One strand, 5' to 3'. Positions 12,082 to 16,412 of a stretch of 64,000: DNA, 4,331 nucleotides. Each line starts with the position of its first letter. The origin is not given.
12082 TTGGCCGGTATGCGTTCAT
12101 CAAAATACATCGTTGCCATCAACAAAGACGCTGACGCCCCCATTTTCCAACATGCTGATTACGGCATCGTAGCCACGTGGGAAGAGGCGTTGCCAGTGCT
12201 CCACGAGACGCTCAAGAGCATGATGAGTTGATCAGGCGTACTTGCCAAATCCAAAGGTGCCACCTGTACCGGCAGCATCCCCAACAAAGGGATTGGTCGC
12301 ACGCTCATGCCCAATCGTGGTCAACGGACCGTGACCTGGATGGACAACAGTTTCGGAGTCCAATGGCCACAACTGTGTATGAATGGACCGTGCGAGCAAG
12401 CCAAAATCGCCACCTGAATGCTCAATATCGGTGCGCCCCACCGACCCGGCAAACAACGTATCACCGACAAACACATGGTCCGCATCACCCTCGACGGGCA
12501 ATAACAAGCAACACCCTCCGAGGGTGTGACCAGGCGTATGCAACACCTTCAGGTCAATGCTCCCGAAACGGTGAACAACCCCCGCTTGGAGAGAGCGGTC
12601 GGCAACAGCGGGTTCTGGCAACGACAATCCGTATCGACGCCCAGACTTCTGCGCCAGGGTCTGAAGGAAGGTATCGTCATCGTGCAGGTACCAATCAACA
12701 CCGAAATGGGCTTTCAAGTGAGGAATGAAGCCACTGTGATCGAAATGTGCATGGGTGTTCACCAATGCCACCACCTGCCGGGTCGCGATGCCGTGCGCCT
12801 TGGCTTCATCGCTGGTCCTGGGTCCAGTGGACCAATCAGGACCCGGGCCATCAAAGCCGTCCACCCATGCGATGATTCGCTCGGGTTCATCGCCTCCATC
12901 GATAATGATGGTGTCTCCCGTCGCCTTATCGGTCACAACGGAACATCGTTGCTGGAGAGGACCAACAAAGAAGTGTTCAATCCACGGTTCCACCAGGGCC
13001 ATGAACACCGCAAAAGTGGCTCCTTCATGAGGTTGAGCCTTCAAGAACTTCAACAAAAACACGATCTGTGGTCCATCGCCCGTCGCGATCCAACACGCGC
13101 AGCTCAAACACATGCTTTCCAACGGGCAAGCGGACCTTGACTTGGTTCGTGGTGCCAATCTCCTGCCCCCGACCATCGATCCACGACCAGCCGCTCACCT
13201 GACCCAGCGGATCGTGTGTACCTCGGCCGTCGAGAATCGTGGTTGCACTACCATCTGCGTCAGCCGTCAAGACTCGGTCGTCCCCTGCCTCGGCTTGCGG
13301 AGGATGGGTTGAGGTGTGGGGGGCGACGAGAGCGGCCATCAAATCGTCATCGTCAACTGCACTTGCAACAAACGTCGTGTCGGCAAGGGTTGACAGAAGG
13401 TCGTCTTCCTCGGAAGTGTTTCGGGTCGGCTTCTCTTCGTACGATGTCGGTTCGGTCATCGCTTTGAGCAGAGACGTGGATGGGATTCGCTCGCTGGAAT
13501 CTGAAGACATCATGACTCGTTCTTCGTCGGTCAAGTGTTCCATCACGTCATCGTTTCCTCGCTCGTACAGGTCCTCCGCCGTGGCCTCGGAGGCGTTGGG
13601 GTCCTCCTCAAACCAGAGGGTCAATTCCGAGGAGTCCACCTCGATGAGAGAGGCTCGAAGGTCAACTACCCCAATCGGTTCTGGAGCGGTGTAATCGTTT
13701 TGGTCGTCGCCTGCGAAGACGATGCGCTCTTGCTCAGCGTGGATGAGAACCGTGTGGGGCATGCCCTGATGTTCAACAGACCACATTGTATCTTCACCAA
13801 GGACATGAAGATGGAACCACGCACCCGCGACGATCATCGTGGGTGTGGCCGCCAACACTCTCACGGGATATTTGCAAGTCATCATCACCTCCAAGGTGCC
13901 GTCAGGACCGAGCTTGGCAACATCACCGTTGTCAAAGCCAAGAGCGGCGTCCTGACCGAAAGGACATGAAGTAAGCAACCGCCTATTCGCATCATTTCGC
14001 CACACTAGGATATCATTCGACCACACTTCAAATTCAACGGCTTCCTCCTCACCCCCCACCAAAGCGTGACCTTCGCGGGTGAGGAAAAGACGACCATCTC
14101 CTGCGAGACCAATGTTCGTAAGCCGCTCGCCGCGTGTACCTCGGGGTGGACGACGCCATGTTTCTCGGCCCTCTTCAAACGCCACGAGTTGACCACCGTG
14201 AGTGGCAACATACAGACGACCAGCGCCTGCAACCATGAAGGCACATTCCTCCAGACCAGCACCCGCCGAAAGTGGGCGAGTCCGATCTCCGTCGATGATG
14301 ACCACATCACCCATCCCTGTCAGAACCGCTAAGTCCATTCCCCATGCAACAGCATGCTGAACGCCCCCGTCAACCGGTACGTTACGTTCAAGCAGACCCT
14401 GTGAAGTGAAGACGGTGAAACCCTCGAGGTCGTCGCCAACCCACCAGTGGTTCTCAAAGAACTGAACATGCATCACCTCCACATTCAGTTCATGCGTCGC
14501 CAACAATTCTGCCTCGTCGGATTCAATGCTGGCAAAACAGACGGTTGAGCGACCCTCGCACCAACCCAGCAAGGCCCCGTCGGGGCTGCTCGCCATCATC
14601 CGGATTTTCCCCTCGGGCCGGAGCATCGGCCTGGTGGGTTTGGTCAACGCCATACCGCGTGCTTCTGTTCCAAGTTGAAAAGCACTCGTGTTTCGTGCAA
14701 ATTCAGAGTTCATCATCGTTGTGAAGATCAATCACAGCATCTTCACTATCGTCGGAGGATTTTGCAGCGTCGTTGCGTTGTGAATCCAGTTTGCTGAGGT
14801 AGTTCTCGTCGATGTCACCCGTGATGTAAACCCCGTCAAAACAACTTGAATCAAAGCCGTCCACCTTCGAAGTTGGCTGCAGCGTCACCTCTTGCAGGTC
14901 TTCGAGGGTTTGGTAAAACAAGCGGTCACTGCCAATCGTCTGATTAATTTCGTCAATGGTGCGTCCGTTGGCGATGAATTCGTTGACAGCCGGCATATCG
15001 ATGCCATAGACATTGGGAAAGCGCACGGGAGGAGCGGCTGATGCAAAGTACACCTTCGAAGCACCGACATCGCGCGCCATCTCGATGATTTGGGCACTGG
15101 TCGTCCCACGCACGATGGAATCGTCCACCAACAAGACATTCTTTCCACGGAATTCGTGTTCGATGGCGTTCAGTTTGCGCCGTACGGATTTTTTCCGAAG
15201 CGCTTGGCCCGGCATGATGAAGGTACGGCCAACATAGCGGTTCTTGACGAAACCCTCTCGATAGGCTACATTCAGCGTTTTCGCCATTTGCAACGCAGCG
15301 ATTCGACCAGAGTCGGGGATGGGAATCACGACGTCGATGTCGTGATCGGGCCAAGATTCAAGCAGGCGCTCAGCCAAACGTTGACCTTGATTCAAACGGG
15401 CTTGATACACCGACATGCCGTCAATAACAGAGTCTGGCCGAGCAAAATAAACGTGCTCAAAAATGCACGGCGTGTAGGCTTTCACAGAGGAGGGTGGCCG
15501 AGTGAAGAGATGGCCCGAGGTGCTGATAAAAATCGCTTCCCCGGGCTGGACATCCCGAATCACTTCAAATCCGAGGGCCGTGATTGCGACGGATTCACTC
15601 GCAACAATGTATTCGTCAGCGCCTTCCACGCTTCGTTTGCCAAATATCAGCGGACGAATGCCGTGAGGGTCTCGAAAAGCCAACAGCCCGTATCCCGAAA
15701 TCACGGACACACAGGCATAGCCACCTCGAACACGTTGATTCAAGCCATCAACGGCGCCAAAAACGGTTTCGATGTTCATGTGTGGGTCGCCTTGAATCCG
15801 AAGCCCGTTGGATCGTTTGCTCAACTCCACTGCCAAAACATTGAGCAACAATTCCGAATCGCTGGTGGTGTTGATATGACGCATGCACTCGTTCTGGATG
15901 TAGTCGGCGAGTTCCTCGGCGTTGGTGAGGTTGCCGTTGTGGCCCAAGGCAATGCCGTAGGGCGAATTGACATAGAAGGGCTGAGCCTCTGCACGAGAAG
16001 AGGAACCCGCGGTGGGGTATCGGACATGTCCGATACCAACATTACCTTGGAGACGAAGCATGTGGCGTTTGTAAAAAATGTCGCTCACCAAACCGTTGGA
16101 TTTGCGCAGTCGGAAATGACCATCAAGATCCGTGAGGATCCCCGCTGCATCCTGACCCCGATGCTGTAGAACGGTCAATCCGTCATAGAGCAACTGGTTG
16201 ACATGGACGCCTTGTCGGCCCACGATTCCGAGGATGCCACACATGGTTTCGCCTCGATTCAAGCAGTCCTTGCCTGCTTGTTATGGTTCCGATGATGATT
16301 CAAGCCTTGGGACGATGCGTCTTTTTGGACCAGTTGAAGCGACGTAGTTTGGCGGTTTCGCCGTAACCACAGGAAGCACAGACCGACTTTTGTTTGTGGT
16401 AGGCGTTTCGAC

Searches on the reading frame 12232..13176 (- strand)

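Call 38: search_protein_families(library=pfam, proteins=[window:12232-13176:-], max_evalue=0.001)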
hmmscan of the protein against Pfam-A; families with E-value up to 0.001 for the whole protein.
window:12232-13176:- (314 aa): 1 family
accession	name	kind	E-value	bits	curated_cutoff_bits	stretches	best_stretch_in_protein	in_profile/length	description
PF00753.33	Lactamase_B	-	2e-21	77.2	22.7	1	72-282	2-196/196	Metallo-beta-lactamase superfamily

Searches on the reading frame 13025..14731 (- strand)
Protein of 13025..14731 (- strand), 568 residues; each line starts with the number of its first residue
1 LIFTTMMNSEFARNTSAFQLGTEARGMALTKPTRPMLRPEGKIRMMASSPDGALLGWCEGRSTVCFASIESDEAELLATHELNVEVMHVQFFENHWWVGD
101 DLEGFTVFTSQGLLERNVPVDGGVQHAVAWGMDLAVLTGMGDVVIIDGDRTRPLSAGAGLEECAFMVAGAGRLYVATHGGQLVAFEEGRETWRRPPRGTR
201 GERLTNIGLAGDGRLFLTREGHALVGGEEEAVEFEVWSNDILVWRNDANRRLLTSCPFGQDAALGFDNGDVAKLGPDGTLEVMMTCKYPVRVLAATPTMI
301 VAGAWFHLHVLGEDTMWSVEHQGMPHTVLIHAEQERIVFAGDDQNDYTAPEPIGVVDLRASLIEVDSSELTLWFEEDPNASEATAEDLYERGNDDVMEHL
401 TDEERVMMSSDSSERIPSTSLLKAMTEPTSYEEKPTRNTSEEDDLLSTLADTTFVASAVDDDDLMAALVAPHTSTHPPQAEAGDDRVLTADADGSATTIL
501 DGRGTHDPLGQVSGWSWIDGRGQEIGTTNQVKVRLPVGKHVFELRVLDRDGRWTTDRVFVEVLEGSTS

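Call 38: search_protein_families(library=pfam, proteins=[window:13025-14731:-], max_evalue=0.001)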
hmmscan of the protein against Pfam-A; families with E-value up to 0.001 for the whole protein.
window:13025-14731:- (568 aa): 1 family
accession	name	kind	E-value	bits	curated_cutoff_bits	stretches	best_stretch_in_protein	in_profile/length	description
PF13360.13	PQQ_2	-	0.00061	19.9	27.6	0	160-225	29-86/233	Outer membrane protein assembly factor BamB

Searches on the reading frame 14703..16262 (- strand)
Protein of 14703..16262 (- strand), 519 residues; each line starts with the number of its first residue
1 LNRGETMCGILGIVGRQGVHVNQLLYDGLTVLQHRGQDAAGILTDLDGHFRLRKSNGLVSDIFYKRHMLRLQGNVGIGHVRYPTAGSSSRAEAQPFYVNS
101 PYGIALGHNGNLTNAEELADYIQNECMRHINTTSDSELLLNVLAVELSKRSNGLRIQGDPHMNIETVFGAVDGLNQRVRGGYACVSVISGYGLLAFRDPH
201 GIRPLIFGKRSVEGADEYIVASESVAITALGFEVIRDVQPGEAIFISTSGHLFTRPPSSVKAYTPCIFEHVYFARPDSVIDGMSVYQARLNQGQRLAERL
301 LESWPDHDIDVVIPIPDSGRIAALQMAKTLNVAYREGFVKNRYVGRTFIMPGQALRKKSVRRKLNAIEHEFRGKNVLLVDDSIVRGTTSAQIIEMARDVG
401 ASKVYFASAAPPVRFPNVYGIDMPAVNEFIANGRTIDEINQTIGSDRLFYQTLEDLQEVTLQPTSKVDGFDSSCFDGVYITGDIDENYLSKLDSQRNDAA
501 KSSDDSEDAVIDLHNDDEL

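Call 38: search_protein_families(library=pfam, proteins=[window:14703-16262:-], max_evalue=0.001)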
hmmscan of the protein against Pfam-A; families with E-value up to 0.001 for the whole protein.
window:14703-16262:- (519 aa): 3 families
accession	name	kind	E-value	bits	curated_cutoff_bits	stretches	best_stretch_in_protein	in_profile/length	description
PF13522.11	GATase_6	-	1.3e-13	51.6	27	1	72-210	9-121/130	Glutamine amidotransferase domain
PF13537.11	GATase_7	-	7.7e-10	39.3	25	1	89-228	9-122/123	Glutamine amidotransferase domain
PF00156.33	Pribosyltran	-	1.6e-07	31.2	26.3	1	288-407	10-121/158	Phosphoribosyl transferase domain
